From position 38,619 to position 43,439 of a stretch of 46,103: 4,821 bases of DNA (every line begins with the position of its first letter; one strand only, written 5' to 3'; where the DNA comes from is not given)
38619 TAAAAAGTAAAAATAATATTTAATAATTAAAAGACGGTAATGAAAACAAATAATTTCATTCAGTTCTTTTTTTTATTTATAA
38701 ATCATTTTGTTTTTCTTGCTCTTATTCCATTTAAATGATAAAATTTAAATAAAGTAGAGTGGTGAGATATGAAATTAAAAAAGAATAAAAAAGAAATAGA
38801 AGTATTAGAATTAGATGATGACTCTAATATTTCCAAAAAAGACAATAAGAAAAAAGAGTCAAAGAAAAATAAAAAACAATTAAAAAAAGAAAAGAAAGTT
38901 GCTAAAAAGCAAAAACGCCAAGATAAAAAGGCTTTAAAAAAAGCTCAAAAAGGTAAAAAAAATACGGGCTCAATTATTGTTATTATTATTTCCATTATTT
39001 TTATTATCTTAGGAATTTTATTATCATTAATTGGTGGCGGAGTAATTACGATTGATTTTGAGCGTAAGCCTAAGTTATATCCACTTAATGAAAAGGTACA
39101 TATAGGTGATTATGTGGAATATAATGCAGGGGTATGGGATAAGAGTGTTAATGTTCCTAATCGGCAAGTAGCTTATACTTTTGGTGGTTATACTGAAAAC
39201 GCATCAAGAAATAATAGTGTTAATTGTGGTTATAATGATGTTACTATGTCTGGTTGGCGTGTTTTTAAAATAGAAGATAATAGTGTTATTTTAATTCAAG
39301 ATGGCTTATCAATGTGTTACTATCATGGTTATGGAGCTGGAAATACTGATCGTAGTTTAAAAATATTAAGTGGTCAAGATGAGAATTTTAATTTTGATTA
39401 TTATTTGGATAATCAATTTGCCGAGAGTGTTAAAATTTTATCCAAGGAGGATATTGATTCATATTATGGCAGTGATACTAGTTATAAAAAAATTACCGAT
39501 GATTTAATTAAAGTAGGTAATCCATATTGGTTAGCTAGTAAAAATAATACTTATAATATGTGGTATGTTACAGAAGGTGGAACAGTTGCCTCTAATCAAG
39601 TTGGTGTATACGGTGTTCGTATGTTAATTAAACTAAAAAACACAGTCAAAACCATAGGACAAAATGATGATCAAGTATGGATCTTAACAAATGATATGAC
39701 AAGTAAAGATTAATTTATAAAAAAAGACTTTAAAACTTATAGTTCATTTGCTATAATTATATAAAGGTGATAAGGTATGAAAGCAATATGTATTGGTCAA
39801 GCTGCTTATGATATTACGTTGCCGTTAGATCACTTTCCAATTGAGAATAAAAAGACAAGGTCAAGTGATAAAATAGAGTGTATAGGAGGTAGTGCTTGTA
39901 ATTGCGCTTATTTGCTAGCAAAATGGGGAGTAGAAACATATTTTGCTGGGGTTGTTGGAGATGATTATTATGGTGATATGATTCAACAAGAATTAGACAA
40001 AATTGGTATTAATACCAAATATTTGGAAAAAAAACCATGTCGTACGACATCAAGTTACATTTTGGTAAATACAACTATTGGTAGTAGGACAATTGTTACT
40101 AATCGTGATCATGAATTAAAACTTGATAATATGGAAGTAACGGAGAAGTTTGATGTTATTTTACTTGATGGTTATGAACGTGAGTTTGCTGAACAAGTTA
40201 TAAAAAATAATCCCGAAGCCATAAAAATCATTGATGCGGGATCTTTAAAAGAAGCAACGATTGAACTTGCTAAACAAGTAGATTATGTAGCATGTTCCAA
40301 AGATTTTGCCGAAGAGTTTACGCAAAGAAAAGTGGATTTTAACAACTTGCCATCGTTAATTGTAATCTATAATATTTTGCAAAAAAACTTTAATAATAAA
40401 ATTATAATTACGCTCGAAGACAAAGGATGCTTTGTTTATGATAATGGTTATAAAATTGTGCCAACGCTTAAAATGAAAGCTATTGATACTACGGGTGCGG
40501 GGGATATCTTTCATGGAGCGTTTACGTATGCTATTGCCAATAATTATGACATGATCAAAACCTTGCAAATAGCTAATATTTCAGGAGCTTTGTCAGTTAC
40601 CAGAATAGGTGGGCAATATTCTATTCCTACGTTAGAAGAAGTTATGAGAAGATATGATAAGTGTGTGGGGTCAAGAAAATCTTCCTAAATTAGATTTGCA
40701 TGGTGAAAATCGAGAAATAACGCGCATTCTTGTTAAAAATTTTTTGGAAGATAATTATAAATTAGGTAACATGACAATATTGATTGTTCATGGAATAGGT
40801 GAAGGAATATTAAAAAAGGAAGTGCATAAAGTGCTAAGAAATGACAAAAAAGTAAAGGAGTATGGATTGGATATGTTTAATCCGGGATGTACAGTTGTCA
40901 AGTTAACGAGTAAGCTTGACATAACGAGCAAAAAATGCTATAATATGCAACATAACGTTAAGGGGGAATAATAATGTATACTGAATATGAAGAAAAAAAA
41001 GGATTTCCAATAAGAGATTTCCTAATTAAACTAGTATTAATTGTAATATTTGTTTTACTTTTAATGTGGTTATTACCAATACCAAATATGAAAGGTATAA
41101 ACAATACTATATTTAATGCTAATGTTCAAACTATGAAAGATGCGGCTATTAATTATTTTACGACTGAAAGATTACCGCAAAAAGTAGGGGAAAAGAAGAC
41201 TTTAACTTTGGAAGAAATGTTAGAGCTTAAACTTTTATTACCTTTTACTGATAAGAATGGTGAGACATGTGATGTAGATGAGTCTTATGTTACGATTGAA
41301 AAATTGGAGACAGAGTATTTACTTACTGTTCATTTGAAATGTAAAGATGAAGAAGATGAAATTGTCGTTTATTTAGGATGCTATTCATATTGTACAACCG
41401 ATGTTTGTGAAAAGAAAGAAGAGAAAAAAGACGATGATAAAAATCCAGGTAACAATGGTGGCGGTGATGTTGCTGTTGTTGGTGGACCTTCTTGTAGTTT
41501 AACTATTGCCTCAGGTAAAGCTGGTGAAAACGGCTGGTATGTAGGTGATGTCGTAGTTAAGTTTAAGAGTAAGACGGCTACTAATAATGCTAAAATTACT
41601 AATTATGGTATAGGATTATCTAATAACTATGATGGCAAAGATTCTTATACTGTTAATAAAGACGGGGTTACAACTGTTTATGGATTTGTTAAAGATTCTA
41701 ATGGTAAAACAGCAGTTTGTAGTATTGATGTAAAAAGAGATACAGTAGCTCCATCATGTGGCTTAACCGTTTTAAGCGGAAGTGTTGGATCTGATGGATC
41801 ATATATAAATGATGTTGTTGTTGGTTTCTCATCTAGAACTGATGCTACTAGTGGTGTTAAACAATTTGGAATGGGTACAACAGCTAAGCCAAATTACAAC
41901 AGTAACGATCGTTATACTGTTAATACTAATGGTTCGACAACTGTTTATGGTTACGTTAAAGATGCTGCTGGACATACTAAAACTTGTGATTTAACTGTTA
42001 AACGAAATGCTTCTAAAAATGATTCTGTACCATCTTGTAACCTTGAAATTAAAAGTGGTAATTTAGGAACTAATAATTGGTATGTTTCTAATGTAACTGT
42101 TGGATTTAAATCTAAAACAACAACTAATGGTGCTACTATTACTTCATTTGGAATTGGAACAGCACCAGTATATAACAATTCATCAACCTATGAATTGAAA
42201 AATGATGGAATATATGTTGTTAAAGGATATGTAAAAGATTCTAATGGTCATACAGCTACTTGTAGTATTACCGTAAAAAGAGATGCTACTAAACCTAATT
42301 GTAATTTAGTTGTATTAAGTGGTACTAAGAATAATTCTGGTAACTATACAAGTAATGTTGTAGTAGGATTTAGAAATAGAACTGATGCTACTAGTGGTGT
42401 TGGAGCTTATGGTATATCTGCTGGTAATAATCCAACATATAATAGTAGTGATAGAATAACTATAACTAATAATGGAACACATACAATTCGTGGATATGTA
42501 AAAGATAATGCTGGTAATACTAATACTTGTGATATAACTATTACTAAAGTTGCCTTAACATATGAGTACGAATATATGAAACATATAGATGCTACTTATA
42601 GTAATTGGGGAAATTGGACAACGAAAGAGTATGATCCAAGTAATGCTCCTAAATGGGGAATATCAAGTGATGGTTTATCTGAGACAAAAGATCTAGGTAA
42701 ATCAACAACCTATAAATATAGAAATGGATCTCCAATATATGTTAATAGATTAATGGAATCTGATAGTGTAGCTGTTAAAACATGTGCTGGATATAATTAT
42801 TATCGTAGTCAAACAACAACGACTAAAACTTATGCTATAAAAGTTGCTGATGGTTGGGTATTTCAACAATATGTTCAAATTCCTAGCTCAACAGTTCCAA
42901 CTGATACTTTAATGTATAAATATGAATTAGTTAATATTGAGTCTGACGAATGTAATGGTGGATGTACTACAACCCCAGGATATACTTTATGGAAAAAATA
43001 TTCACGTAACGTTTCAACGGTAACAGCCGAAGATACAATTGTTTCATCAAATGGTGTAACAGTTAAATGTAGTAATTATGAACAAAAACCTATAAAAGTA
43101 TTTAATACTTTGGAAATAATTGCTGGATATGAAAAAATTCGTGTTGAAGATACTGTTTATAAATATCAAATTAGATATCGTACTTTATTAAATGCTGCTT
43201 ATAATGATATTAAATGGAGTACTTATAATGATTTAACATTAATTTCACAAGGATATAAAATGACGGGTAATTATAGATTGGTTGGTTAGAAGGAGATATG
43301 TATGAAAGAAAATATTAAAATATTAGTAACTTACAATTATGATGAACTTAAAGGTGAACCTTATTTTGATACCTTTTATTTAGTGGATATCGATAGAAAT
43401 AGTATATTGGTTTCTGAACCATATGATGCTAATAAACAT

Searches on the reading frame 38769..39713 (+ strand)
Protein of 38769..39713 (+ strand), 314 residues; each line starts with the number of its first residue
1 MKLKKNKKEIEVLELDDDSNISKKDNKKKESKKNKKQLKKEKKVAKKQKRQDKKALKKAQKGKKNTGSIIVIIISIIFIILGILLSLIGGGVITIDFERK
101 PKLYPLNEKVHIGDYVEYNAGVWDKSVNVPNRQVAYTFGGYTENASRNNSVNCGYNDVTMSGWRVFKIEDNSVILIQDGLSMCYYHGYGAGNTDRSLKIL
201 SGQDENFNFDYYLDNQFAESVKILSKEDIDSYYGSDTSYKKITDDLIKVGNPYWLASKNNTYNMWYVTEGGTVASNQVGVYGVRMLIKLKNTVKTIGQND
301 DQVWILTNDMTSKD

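Call 51: search_protein_families(library=pfam, proteins=[window:38769-39713:+], max_evalue=0.00001)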
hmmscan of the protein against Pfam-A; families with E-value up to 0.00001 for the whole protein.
window:38769-39713:+ (314 aa): 0 families

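Call 78: search_protein_families(library=pfam, proteins=[window:38769-39713:+], max_evalue=0.01)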
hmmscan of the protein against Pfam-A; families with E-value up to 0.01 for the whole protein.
window:38769-39713:+ (314 aa): 4 families
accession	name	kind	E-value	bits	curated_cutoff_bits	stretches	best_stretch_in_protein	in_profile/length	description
PF20185.3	DUF6548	-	0.00046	20.5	27.3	1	19-86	96-162/164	Family of unknown function (DUF6548)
PF06024.17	Orf78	-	0.0049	17.6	29.4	0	26-86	30-79/101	Orf78 (ac78)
PF20990.2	DUF2207_C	-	0.005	17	33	1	22-87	90-158/247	Predicted membrane protein (DUF2207) C-terminal domain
PF14610.12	Psg1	-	0.0088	16.3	30.1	0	27-85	121-172/186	Ykl077w/Psg1 (Pma1 Stabilization in Golgi)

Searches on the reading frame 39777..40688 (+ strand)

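Call 51: search_protein_families(library=pfam, proteins=[window:39777-40688:+], max_evalue=0.00001)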
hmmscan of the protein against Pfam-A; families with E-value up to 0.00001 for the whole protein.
window:39777-40688:+ (303 aa): 1 family
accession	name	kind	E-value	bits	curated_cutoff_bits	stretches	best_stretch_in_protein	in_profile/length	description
PF00294.29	PfkB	-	5.2e-45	154.5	25.8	1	3-285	4-301/302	pfkB family carbohydrate kinase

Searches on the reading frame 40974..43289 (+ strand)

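Call 51: search_protein_families(library=pfam, proteins=[window:40974-43289:+], max_evalue=0.00001)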
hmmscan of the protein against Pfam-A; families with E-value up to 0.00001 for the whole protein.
window:40974-43289:+ (771 aa): 0 families

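Call 78: search_protein_families(library=pfam, proteins=[window:40974-43289:+], max_evalue=0.01)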
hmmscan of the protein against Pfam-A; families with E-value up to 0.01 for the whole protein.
window:40974-43289:+ (771 aa): 1 family
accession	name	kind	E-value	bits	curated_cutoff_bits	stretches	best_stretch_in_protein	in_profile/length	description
PF02494.22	HYR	-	9.8e-05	23.1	21.7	0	501-524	57-80/81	HYR domain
